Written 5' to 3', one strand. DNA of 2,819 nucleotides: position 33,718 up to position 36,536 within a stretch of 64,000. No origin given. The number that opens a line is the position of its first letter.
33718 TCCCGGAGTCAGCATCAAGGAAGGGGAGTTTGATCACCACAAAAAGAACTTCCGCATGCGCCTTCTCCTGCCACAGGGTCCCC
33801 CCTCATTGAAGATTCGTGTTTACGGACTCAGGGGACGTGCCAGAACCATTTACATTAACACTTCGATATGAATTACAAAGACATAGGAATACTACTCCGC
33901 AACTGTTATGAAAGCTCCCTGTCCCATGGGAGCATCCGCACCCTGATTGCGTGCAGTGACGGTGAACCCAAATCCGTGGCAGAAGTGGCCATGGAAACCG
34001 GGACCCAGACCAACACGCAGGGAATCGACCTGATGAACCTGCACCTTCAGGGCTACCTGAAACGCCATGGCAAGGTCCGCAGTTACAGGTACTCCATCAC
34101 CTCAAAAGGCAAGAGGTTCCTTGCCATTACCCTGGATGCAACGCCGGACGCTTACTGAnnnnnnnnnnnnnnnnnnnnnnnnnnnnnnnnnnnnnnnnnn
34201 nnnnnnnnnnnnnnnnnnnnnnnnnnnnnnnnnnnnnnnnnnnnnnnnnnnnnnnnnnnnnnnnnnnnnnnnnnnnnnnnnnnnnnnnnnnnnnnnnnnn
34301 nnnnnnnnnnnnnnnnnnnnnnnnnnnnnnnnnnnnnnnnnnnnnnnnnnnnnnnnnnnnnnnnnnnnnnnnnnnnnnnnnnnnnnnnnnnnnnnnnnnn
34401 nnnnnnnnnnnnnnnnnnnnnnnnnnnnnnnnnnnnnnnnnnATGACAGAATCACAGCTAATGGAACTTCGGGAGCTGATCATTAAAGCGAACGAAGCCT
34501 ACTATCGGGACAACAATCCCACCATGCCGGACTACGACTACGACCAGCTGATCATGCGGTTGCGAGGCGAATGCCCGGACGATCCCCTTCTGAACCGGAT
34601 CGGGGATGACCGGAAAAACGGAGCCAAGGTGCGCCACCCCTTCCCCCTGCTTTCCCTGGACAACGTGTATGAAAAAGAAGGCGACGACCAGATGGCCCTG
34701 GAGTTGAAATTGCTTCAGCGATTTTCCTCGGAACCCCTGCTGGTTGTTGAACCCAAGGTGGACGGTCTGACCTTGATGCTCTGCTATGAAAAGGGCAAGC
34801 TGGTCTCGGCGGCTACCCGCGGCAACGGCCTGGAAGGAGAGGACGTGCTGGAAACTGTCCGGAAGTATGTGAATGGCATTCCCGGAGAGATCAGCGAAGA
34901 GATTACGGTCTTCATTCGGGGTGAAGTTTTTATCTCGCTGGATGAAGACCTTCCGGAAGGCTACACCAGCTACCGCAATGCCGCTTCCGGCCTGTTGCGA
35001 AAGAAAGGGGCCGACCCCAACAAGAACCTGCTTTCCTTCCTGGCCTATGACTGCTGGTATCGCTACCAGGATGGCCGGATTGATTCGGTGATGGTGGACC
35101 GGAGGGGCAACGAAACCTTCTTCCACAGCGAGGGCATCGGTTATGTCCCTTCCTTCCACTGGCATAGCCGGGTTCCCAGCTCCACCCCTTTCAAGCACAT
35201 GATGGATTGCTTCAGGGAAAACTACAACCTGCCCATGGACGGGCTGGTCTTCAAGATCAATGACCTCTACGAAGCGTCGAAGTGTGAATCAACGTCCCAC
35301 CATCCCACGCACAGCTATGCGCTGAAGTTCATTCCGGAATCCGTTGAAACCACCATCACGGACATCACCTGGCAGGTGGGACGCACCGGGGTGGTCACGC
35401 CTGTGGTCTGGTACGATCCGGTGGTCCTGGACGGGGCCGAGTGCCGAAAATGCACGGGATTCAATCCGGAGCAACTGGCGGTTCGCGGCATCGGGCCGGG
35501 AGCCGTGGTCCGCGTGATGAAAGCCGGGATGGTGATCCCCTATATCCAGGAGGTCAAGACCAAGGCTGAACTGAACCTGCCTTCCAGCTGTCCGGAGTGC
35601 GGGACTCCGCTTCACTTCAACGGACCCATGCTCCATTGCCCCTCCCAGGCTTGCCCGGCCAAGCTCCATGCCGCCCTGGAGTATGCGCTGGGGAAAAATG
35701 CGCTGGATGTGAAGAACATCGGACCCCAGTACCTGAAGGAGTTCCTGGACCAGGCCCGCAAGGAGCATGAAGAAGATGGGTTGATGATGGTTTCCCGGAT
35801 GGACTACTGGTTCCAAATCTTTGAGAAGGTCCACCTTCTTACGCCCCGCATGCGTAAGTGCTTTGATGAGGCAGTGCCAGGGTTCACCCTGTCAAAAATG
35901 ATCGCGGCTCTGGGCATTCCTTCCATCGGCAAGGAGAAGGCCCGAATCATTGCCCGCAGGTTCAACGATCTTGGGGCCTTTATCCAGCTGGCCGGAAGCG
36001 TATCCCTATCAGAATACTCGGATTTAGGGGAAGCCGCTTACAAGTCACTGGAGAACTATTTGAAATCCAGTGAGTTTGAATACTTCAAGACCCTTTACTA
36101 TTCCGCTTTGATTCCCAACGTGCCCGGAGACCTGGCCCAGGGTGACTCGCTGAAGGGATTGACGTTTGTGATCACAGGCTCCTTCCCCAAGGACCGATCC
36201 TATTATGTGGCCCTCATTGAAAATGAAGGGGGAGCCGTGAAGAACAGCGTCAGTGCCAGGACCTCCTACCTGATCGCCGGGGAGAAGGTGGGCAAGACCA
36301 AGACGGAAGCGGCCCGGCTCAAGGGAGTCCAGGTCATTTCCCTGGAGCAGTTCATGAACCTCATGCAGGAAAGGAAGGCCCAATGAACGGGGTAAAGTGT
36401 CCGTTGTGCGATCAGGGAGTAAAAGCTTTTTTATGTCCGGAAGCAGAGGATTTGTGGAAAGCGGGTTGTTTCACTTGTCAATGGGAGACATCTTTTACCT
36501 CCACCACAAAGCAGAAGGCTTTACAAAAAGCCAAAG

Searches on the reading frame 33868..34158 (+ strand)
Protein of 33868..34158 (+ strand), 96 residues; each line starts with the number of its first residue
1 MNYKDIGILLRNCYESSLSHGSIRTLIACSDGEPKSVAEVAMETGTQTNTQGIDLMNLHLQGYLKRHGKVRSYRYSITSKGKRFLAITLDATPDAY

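Call 12: search_protein_families(library=phrogs, proteins=[window:33868-34158:+], max_evalue=0.001)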
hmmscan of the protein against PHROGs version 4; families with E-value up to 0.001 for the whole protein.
window:33868-34158:+ (96 aa): 0 families

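Call 13: search_protein_families(library=pfam, proteins=[window:33868-34158:+], max_evalue=0.001)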
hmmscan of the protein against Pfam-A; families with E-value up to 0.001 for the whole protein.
window:33868-34158:+ (96 aa): 0 families
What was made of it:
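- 33868-34158 has no detectable HTH family match (calls 12, 13).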

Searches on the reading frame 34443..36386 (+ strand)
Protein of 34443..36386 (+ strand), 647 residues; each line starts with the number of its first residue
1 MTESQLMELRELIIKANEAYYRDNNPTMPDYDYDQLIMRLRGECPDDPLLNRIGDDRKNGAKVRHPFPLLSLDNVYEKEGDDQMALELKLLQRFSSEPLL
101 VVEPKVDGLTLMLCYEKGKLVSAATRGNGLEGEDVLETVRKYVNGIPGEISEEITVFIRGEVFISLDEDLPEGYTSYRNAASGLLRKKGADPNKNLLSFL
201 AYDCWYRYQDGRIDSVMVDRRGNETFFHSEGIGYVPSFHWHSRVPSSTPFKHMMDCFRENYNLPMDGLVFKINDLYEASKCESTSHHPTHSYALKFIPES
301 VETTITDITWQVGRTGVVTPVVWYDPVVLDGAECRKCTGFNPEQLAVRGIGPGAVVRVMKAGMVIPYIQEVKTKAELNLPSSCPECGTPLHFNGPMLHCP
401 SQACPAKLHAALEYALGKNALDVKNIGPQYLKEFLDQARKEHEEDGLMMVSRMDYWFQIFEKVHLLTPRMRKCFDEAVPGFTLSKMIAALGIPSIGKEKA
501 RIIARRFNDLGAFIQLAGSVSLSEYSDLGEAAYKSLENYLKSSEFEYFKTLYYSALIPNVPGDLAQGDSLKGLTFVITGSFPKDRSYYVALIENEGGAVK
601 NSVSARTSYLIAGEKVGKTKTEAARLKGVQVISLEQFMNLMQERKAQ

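Call 12: search_protein_families(library=phrogs, proteins=[window:34443-36386:+], max_evalue=0.001)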
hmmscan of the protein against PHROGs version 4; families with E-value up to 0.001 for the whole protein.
window:34443-36386:+ (647 aa): 4 families
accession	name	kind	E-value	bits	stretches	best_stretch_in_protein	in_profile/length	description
phrog_3869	-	DNA, RNA and nucleotide metabolism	1.7e-131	440.9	1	3-643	6-655/656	NAD-dependent DNA ligase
phrog_3359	-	DNA, RNA and nucleotide metabolism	4.6e-47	161.8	1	8-371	3-322/325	NAD-dependent DNA ligase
phrog_3498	-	DNA, RNA and nucleotide metabolism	5.4e-22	79.8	1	377-642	3-254/256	NAD-dependent DNA ligase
phrog_2561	-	DNA, RNA and nucleotide metabolism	2.7e-09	38.5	1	543-642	68-161/167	DNA ligase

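Call 13: search_protein_families(library=pfam, proteins=[window:34443-36386:+], max_evalue=0.001)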
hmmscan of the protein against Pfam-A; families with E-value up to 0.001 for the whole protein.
window:34443-36386:+ (647 aa): 5 families
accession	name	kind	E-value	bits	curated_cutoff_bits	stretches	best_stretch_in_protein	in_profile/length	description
PF01653.23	DNA_ligase_aden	-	3.2e-33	115.7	27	1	62-298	6-252/253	NAD-dependent DNA ligase adenylation domain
PF03120.22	DNA_ligase_OB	-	2.5e-17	63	32.9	1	302-375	1-74/79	NAD-dependent DNA ligase OB-fold domain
PF00533.33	BRCT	-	2.4e-07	31.3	21.3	1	570-637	6-74/78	BRCA1 C Terminus (BRCT) domain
PF12826.13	HHH_2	-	3.2e-06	27.6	27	1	486-543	2-58/64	Helix-hairpin-helix motif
PF16589.12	BRCT_2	-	0.00015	22.5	27.3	1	570-634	3-67/86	BRCT domain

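Call 63: find_homologous_proteins(query=window:34443-36386:+, max_evalue=1e-40)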
Query window:34443-36386:+ (647 aa): 4974 proteins with E <= 1e-40 among 8000 candidates; the best 120 are listed.
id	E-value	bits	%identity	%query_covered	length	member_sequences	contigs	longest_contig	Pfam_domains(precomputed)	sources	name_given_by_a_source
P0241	0.0e+0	1481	100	99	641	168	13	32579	PF12826.14,PF03120.23,PF01653.24,PF00533.34,PF22745.3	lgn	-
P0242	5.1e-71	258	30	99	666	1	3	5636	PF12826.14,PF03120.23,PF14520.13,PF01653.24,PF00533.34,PF03119.22,PF16589.13,PF22745.3,PF12738.14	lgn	-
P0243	9.4e-71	257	30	100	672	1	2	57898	PF12826.14,PF03120.23,PF14520.13,PF01653.24,PF00533.34,PF03119.22,PF16589.13,PF00633.30,PF22745.3,PF12738.14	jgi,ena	-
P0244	1.4e-70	257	31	97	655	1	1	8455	PF12826.14,PF03120.23,PF14520.13,PF01653.24,PF00533.34,PF03119.22,PF16589.13,PF22745.3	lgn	-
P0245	8.6e-70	254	30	99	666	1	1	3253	PF12826.14,PF03120.23,PF14520.13,PF01653.24,PF09414.16,PF00533.34,PF03119.22,PF22745.3,PF12738.14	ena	-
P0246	1.5e-69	253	31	99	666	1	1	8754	PF12826.14,PF03120.23,PF14520.13,PF01653.24,PF00533.34,PF03119.22,PF22745.3,PF12738.14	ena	-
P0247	1.5e-69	253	30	99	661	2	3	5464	PF12826.14,PF03120.23,PF14520.13,PF01653.24,PF09414.16,PF00533.34,PF03119.22,PF16589.13,PF22745.3,PF12738.14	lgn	-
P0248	1.1e-68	250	31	99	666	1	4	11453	PF12826.14,PF03120.23,PF14520.13,PF01653.24,PF09414.16,PF00533.34,PF03119.22,PF22745.3,PF12738.14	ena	-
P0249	1.3e-68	250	31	99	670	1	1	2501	PF12826.14,PF03120.23,PF01653.24,PF00533.34,PF03119.22,PF22745.3,PF12738.14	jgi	jgi:DNA ligase (NAD+)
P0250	1.4e-68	250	31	99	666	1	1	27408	PF12826.14,PF03120.23,PF14520.13,PF01653.24,PF00533.34,PF03119.22,PF16589.13,PF22745.3,PF12738.14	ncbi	-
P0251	2.0e-68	250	31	98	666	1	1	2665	PF12826.14,PF03120.23,PF14520.13,PF01653.24,PF09414.16,PF00533.34,PF03119.22,PF16589.13,PF22745.3,PF12738.14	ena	-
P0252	2.1e-68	249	30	99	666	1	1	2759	PF12826.14,PF03120.23,PF14520.13,PF01653.24,PF09414.16,PF00533.34,PF03119.22,PF16589.13,PF22745.3,PF12738.14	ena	-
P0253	2.3e-68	249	31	99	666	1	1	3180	PF12826.14,PF03120.23,PF14520.13,PF01653.24,PF00533.34,PF03119.22,PF16589.13,PF22745.3,PF12738.14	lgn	-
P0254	3.2e-68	249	30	99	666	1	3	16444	PF12826.14,PF03120.23,PF14520.13,PF01653.24,PF09414.16,PF00533.34,PF03119.22,PF16589.13,PF22745.3,PF12738.14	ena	-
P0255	4.1e-68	248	31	99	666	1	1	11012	PF12826.14,PF03120.23,PF14520.13,PF01653.24,PF00533.34,PF03119.22,PF22745.3,PF12738.14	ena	-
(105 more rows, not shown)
